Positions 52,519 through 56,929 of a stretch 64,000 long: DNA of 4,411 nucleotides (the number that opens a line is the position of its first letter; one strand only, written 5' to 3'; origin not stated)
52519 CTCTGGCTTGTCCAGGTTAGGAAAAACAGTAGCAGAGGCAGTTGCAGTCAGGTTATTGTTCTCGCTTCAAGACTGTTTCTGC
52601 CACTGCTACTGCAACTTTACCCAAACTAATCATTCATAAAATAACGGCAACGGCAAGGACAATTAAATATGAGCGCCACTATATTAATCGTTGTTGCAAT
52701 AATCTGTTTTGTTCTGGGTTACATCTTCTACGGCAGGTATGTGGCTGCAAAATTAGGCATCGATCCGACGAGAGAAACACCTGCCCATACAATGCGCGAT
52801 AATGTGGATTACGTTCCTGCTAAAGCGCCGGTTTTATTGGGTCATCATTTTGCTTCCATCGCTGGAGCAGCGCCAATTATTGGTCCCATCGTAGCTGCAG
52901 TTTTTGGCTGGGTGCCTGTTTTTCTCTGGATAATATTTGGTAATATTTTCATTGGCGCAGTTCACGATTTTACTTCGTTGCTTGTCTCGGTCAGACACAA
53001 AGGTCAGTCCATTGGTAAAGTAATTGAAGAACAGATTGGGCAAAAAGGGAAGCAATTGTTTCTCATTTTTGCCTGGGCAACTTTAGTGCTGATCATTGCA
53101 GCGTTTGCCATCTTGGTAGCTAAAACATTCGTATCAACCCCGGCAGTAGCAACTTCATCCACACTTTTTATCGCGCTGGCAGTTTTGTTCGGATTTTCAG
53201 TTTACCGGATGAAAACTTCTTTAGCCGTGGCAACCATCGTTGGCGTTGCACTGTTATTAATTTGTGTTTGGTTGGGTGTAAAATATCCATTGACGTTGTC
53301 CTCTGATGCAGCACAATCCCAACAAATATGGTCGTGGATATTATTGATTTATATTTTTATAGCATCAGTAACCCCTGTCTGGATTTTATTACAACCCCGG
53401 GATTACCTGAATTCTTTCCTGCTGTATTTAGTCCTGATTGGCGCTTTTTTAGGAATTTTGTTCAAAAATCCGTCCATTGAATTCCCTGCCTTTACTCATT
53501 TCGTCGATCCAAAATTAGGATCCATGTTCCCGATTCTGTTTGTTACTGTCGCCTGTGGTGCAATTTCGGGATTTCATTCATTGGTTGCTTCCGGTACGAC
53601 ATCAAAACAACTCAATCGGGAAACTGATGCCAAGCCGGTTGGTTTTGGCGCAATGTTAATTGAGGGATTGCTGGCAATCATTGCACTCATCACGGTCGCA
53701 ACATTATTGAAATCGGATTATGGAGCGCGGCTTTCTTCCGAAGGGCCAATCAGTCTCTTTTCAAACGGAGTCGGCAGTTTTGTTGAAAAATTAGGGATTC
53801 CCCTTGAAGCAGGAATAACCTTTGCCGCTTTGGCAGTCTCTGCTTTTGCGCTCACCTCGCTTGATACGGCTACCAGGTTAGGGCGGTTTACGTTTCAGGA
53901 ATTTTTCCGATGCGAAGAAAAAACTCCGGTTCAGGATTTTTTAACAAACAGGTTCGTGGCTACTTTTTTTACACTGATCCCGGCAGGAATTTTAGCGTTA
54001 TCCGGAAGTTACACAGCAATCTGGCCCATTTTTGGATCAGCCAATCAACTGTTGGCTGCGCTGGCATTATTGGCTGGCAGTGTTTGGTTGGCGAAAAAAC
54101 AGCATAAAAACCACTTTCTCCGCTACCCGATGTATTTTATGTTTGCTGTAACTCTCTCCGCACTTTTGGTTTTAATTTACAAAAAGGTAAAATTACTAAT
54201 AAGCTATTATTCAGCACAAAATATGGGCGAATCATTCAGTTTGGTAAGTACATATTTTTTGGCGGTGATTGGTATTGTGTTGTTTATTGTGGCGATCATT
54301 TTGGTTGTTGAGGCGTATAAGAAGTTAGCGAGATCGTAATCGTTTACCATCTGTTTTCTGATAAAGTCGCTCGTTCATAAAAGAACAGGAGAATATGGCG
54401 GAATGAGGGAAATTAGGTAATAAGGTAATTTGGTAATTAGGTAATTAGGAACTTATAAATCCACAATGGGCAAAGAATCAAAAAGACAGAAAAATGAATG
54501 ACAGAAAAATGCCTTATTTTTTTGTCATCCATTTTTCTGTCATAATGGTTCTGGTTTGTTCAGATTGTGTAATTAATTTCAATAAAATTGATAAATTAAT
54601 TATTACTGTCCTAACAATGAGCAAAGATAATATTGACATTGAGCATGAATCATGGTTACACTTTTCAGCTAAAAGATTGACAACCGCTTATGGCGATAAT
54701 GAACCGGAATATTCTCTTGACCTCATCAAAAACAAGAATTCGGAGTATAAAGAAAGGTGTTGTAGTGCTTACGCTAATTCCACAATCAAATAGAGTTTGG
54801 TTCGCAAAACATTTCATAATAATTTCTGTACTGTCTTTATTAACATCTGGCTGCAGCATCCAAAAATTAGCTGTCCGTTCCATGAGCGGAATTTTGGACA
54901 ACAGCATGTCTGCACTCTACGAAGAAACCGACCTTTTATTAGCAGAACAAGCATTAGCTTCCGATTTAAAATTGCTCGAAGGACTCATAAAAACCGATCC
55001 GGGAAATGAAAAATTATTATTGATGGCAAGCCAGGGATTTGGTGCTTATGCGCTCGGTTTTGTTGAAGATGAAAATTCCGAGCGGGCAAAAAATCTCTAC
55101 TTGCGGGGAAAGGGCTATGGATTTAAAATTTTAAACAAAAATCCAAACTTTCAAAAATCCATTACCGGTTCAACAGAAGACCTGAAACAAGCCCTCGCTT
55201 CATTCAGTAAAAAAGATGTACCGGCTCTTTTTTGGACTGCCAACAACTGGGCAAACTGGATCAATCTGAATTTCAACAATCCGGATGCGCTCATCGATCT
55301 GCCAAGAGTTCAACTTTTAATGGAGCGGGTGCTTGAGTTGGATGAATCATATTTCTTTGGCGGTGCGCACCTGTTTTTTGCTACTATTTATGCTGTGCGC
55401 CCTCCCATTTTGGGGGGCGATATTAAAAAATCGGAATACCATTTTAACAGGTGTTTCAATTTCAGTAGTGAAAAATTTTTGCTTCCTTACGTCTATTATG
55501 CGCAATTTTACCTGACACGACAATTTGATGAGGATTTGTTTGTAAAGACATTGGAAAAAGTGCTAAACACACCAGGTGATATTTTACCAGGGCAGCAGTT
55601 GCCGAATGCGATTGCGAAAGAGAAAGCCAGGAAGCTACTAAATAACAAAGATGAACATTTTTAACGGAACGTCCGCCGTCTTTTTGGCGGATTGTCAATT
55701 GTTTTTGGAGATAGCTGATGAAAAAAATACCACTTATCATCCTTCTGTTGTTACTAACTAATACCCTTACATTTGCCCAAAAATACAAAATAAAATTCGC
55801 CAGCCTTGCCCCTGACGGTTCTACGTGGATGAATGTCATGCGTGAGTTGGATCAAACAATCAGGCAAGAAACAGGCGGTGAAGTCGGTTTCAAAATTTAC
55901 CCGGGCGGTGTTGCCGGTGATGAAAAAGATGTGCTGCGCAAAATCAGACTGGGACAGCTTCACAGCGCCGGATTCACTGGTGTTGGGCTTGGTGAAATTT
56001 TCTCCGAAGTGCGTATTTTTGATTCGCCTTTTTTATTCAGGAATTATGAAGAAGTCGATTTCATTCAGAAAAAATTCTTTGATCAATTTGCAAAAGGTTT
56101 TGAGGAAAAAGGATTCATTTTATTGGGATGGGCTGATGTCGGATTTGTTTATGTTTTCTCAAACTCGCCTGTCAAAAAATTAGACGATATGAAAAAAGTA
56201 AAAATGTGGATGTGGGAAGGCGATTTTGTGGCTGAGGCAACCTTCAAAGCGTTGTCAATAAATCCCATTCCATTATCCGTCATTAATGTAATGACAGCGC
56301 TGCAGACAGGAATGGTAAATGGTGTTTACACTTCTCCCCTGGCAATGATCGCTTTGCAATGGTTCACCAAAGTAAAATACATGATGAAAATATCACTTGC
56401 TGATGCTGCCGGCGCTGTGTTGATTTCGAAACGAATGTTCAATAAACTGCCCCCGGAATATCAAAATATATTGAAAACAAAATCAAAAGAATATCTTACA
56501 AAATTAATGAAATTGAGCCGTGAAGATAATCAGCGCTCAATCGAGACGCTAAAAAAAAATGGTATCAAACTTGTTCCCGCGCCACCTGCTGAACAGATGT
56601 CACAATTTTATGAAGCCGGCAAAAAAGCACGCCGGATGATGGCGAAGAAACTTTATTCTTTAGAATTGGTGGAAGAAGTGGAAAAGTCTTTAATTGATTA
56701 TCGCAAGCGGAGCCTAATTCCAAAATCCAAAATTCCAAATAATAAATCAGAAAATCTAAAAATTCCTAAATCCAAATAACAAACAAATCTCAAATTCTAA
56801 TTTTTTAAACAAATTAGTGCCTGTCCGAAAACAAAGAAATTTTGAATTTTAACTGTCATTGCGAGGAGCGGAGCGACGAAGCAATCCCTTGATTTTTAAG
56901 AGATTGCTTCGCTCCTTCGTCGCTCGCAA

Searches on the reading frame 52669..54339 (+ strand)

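Call 17: search_protein_families(library=ncbifam, proteins=[window:52669-54339:+], max_evalue=0.00001)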
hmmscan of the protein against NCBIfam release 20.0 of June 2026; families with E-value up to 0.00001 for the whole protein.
window:52669-54339:+ (556 aa): 1 family
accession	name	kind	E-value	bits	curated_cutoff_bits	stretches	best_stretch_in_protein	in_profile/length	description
NF011590.0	PRK15015.1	equivalog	4.6e-84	283.2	1188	2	5-347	35-386/701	pyruvate/proton symporter CstA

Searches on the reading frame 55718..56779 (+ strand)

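Call 17: search_protein_families(library=ncbifam, proteins=[window:55718-56779:+], max_evalue=0.00001)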
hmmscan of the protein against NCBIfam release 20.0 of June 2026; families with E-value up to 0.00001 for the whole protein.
window:55718-56779:+ (353 aa): 2 families
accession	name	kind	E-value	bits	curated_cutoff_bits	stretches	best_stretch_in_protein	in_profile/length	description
NF037995.1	TRAP_S1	subfamily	6.6e-92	307.6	50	1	26-292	1-267/271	TRAP transporter substrate-binding protein DctP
TIGR00787.1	dctP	subfamily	1.8e-31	109.5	175.05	1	34-282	8-257/257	DctP family TRAP transporter solute-binding subunit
